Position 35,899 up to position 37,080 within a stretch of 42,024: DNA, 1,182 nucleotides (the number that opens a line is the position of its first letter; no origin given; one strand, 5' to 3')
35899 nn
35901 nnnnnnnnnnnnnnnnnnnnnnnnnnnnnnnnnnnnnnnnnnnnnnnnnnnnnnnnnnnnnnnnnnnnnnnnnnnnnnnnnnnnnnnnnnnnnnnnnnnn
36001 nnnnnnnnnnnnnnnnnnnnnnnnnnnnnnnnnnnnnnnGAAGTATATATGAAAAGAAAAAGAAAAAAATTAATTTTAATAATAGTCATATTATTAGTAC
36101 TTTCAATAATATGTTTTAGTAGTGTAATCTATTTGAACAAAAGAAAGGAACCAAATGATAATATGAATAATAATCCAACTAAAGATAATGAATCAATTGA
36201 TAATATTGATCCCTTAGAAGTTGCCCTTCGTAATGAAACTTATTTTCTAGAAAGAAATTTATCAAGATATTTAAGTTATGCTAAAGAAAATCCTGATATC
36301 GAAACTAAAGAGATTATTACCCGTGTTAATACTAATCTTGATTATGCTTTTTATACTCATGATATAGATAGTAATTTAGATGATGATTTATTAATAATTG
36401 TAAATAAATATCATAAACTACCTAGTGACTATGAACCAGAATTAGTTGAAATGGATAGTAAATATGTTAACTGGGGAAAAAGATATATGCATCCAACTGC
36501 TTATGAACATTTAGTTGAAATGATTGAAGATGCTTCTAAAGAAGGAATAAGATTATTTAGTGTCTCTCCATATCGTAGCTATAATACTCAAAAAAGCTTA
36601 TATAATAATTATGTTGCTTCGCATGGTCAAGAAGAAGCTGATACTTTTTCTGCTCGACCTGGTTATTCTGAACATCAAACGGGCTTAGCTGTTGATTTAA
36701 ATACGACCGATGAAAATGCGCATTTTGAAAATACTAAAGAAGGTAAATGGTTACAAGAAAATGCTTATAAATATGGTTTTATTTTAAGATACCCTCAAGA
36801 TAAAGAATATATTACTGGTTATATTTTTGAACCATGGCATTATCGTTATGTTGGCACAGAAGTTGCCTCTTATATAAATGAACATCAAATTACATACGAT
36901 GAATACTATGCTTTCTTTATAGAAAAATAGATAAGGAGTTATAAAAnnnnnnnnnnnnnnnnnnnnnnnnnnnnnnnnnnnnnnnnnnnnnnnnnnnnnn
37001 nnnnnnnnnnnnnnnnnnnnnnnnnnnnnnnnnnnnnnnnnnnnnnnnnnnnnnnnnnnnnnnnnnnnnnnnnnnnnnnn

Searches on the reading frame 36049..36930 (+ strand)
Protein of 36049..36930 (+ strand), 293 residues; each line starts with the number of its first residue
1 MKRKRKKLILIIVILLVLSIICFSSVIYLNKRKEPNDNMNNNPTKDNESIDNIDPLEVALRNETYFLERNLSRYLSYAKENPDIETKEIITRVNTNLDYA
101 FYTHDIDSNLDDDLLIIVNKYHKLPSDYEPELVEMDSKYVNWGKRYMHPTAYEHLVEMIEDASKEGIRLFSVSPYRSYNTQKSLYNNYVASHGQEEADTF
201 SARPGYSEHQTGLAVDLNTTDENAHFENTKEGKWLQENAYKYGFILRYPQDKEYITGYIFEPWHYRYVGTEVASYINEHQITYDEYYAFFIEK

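Call 60: search_protein_families(library=ncbifam, proteins=[window:36049-36930:+], max_evalue=0.00001)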
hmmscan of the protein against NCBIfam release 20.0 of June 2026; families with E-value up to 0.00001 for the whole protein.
window:36049-36930:+ (293 aa): 5 families
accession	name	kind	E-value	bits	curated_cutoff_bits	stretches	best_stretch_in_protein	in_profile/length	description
NF041194.1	LD_carboxy_LdcB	exception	5.4e-43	147.1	275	1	115-289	17-175/180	LD-carboxypeptidase LdcB/DacB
NF000380.1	vanXY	equivalog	5.5e-35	120.5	250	1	115-289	2-178/179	D,D-carboxypeptidase/D,D-dipeptidase VanXY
NF000472.1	vanY_AFMPt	exception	6.4e-34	117.4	425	1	149-292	100-234/283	VanY-A/VanY-F/VanY-M family D-Ala-D-Ala carboxypeptidase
NF000473.1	vanY_BG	exception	4.7e-33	114.7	400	1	114-287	100-271/274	VanY-B/VanY-G family D-Ala-D-Ala carboxypeptidase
NF000149.1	vanXY_G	exception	7.7e-22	77.7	500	1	115-289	17-192/254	D-Ala-D-Ala dipeptidase/D-Ala-D-Ala carboxypeptidase VanXY-G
